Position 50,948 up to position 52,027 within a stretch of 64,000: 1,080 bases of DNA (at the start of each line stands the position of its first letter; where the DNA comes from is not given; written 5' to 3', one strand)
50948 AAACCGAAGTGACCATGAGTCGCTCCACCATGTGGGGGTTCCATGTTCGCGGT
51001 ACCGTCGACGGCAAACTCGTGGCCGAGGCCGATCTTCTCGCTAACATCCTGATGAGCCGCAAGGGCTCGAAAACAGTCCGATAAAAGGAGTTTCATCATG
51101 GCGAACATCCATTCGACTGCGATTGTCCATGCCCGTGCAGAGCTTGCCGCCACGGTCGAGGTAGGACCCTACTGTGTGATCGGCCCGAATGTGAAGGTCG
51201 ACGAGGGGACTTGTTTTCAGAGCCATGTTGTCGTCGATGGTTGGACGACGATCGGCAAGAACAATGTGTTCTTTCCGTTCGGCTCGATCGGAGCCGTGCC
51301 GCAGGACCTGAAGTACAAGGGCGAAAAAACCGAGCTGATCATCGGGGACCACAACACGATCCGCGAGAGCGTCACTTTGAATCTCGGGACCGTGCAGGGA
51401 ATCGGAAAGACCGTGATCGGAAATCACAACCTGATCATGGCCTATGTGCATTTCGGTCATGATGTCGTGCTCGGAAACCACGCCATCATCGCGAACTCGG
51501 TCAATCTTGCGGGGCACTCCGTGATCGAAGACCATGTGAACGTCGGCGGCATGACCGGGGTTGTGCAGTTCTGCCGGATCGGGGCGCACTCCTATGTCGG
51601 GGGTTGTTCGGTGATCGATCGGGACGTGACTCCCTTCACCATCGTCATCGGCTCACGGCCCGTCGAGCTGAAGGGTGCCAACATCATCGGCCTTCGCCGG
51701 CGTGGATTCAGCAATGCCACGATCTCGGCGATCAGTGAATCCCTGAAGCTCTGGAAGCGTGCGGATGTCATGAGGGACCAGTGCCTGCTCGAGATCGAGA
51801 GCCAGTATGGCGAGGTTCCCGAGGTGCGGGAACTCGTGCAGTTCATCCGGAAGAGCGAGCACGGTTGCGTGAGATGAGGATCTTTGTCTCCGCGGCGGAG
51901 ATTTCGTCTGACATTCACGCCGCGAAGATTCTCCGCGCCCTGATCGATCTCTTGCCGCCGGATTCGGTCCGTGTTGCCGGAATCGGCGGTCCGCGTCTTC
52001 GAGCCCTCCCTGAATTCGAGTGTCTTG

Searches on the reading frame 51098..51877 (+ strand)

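Call 86: search_protein_families(library=pfam, proteins=[window:51098-51877:+], max_evalue=0.00001)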
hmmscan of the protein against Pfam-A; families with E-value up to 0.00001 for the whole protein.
window:51098-51877:+ (259 aa): 2 families
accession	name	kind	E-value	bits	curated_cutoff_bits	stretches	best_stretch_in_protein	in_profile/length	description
PF00132.30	Hexapep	-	1.9e-22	78.4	27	1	105-138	2-35/36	Bacterial transferase hexapeptide (six repeats)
PF13720.11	Acetyltransf_11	-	1.4e-18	67.5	24.5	1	176-257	1-81/82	Udp N-acetylglucosamine O-acyltransferase; Domain 2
